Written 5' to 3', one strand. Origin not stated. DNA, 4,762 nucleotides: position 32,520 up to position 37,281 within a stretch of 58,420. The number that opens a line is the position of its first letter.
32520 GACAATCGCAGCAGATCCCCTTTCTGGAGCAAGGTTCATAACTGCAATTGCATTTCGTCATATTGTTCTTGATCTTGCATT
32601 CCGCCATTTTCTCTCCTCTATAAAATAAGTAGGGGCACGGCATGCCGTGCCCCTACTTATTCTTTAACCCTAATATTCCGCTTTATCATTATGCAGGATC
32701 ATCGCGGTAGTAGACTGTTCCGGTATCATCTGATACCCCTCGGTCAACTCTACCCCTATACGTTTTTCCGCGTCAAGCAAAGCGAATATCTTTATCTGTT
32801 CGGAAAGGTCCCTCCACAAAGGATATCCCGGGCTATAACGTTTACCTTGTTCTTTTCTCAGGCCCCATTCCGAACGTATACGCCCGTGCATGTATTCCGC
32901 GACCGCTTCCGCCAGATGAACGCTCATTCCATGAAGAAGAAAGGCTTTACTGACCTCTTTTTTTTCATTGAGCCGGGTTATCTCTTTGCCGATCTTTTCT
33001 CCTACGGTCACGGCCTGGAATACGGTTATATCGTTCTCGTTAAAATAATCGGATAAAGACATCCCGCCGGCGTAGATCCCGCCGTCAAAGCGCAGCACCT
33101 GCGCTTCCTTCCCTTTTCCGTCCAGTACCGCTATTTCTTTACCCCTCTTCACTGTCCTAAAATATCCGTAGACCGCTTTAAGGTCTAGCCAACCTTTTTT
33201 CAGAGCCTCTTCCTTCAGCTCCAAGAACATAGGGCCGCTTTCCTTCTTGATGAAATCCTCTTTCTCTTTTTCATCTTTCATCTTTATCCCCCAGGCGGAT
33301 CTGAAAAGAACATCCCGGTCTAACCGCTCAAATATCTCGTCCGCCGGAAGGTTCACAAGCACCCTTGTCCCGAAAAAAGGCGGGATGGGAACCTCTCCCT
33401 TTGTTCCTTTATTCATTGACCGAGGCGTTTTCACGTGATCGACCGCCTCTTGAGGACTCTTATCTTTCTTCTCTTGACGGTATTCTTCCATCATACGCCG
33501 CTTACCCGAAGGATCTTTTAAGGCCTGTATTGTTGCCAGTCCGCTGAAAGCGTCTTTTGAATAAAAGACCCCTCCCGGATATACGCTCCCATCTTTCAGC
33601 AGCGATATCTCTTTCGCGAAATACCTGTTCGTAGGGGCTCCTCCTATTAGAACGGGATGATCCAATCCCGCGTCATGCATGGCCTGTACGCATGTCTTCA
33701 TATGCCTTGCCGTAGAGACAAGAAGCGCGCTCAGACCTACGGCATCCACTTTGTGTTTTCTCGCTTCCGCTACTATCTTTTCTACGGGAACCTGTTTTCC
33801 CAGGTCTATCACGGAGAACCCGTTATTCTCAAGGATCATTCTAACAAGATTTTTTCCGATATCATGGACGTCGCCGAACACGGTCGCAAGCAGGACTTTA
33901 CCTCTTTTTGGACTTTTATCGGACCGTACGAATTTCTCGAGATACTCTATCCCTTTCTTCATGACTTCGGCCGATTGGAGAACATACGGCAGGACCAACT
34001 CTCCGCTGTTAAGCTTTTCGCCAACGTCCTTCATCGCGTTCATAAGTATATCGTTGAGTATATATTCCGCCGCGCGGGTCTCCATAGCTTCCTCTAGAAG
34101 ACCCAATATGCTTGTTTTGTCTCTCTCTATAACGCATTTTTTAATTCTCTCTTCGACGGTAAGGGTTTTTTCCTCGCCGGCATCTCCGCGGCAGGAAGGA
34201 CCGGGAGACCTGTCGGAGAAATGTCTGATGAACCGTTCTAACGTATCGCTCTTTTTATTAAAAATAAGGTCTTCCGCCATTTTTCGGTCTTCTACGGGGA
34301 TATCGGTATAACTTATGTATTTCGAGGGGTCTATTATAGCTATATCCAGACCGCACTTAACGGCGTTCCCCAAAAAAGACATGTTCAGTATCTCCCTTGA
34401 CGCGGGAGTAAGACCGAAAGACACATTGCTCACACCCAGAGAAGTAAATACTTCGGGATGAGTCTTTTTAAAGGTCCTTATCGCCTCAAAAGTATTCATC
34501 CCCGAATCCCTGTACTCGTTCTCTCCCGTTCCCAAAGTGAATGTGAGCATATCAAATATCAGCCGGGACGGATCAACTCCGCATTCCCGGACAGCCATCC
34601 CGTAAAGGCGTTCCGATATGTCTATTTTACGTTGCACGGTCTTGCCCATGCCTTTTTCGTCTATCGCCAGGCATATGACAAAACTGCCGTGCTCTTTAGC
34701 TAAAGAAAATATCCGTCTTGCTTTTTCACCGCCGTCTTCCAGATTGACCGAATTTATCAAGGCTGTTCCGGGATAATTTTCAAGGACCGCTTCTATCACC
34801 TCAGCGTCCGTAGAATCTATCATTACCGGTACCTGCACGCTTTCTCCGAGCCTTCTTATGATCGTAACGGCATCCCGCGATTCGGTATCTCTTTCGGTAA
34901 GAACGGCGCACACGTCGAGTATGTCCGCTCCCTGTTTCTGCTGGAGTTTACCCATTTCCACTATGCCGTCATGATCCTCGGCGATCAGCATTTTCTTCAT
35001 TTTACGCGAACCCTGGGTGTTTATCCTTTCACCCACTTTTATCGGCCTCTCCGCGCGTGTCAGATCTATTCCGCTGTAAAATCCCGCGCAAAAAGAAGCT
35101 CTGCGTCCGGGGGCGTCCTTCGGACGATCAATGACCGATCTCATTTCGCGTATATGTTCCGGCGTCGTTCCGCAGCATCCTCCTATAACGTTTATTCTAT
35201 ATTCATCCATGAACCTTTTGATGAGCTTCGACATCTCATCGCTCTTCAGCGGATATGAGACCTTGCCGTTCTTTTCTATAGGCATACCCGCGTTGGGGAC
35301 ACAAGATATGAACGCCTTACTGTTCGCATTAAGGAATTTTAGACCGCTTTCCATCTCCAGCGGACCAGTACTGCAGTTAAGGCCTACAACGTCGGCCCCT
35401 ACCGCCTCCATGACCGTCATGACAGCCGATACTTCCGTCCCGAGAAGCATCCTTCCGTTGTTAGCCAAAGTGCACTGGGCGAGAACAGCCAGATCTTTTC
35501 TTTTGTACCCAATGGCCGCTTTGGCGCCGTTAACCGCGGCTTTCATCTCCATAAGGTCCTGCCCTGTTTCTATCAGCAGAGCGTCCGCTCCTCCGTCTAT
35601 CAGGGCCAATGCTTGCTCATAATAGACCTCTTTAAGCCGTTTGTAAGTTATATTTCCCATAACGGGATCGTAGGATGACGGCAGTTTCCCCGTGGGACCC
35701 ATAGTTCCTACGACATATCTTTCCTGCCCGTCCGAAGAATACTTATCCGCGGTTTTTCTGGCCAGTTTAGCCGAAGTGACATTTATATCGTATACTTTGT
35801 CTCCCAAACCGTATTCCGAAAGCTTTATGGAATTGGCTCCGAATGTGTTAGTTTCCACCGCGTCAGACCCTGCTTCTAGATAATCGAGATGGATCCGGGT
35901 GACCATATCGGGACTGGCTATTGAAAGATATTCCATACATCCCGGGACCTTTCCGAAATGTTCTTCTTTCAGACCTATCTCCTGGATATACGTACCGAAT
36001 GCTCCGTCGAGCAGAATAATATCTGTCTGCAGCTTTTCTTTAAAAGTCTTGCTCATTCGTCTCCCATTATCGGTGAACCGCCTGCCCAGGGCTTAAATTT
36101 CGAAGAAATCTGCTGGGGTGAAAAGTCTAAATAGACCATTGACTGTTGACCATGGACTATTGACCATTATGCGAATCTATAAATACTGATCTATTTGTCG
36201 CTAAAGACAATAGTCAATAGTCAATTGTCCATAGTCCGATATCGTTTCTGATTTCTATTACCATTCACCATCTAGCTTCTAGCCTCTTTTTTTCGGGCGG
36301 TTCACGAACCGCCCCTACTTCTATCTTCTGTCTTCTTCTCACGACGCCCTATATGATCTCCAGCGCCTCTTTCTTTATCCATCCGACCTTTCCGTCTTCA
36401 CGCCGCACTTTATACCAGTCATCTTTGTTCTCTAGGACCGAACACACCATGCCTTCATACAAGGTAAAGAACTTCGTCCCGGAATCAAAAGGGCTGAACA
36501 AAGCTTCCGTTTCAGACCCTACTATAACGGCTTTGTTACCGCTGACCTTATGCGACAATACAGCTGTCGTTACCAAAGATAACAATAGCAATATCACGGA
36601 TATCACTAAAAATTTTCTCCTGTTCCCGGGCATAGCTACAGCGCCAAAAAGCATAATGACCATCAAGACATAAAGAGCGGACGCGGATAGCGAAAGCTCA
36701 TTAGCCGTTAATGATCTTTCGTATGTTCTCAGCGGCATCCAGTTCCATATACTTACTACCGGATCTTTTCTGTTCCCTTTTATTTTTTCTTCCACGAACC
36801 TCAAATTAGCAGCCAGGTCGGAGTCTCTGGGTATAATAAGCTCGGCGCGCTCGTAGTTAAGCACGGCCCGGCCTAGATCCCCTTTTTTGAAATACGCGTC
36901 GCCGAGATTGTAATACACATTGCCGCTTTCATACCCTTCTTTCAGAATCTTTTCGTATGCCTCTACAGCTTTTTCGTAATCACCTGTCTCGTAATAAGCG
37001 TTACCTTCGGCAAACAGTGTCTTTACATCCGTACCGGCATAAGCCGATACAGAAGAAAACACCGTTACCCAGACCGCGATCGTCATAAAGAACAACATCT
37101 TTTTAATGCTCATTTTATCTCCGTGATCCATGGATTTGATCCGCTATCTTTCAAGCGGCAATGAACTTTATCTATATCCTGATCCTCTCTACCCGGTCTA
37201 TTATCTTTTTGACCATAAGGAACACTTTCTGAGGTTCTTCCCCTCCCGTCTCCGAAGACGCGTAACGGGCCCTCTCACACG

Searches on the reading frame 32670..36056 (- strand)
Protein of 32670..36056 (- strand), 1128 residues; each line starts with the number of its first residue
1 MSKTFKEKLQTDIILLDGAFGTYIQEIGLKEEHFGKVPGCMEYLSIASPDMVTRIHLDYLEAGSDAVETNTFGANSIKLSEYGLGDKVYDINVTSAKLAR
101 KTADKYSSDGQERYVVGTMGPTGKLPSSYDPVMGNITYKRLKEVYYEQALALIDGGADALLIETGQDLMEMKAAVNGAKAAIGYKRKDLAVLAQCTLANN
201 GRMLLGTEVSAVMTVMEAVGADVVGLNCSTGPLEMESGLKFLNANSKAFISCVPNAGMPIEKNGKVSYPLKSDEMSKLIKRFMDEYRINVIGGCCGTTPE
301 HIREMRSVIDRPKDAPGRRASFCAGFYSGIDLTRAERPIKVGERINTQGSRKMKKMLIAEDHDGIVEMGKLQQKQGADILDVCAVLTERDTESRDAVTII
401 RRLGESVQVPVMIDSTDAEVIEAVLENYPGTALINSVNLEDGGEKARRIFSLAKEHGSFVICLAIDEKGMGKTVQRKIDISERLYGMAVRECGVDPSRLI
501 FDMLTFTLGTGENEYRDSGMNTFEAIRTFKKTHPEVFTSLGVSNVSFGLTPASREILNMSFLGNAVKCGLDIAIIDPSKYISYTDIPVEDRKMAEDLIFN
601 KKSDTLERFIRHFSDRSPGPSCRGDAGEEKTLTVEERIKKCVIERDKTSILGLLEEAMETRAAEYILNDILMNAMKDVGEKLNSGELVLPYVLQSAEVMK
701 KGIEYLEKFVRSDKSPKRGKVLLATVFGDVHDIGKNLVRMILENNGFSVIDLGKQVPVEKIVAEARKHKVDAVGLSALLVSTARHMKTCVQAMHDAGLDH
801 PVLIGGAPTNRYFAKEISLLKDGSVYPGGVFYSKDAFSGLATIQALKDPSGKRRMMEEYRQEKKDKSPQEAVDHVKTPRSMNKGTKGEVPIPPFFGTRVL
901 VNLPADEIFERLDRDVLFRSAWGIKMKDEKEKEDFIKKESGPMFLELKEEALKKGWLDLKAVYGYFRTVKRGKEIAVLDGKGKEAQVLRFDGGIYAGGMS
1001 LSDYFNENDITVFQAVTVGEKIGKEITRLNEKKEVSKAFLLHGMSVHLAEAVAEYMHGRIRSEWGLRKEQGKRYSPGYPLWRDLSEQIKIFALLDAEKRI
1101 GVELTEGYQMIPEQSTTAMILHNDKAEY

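Call 10: search_protein_families(library=pfam, proteins=[window:32670-36056:-])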
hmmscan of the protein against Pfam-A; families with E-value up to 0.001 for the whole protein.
window:32670-36056:- (1128 aa): 5 families
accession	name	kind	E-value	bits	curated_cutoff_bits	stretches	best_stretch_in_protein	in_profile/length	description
PF02574.22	S-methyl_trans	-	1.1e-77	262.2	22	1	15-308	2-282/283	Homocysteine S-methyltransferase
PF00809.28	Pterin_bind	-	1.2e-36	127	25.5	1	342-575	1-243/244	Pterin binding enzyme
PF02965.22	Met_synt_B12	-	1.8e-25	90.4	25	1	908-1128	5-254/273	Vitamin B12 dependent methionine synthase, activation domain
PF02310.24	B12-binding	-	3.8e-22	78.8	32.1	1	719-809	1-91/121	B12 binding domain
PF02607.22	B12-binding_2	-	5.7e-17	62.1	23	1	634-707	1-74/74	B12 binding domain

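Call 15: find_encoding_contigs(protein=window:32670-36056:-, flank=3000, max_places=6)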
Protein window:32670-36056:- (1128 aa): 1 contig read that carries it; 1 place shown.
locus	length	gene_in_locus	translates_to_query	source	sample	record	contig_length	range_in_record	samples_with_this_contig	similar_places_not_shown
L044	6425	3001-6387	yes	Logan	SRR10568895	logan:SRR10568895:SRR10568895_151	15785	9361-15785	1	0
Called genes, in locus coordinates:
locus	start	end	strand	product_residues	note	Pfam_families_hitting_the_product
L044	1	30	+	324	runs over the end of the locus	-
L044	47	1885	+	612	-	PF13584:BatD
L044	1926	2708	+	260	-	PF00515:TPR_1 (weak), PF07719:TPR_2 (weak), PF13174:TPR_6 (faint), PF13432:TPR_16, PF13414:TPR_11 (weak), PF13424:TPR_12 (weak), PF06347:SH3_4 (weak), PF08239:SH3_3 (weak), +2 more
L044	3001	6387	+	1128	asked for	PF02574:S-methyl_trans, PF00809:Pterin_bind, PF02607:B12-binding_2, PF02310:B12-binding, PF02965:Met_synt_B12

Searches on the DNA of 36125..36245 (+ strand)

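Call 63: search_dna_similar(query=window:36125-36245:+, collection=plasmids, mode=distant, max_evalue=1, max_rows=15)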
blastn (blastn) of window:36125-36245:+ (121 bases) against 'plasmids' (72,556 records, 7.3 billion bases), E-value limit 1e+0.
Records with a match: 1; places in all: 3; records where one place covers at least 80% of the query: 0.
Best place of each record, by identity: 90-95% 1.
By first word of the organism name: Yersinia 1.
By predicted mobility (MOB-suite, as given by PLSDB): non-mobilizable 1.
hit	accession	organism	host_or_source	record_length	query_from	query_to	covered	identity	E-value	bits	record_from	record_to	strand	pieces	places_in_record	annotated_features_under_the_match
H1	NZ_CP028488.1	Yersinia massiliensis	Whole organism,Dried Tofu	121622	81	112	26%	90.6%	3e-2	46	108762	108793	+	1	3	hypothetical protein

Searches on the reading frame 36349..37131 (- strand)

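Call 10: search_protein_families(library=pfam, proteins=[window:36349-37131:-])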
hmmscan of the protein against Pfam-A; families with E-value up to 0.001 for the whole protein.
window:36349-37131:- (260 aa): 16 families
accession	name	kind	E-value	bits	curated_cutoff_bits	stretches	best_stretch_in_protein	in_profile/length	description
PF07719.23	TPR_2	-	2.2e-14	52.8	27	2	37-64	2-29/34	Tetratricopeptide repeat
PF00515.34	TPR_1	-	4.1e-13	49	27.8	2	37-64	2-29/34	Tetratricopeptide repeat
PF13181.12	TPR_8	-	8.7e-12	44.7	25.7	2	37-64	2-29/34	Tetratricopeptide repeat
PF13432.12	TPR_16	-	9.9e-11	42.3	32.7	1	40-96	1-57/65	Tetratricopeptide repeat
PF13414.12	TPR_11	-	8.1e-09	35.5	26.8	1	43-84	1-42/42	TPR repeat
PF13424.12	TPR_12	-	1.6e-07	31.8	30.1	0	38-63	47-72/77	Tetratricopeptide repeat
PF06347.19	SH3_4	-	5e-07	29.8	24.1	1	224-257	21-54/56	Bacterial SH3 domain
PF13174.12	TPR_6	-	1.4e-06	29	26.3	0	39-65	3-29/33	Tetratricopeptide repeat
PF08239.17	SH3_3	-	1.5e-06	28.7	27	1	217-257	12-53/54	Bacterial SH3 domain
PF13428.12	TPR_14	-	7.8e-06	26.5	23.5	0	39-78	4-43/44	Tetratricopeptide repeat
PF18348.7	SH3_16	-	2.2e-05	24.6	25.8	1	226-257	17-49/49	Bacterial dipeptidyl-peptidase Sh3 domain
PF14559.12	TPR_19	-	3.6e-05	24.4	25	1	48-106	3-61/68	Tetratricopeptide repeat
PF13431.12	TPR_17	-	5.6e-05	23.5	24.4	0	59-89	2-32/34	Tetratricopeptide repeat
PF13176.12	TPR_7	-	6.9e-05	23.1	27.9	0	43-63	6-26/36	Tetratricopeptide repeat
PF00018.34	SH3_1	-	0.00033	20.6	22.9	1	223-252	15-46/48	SH3 domain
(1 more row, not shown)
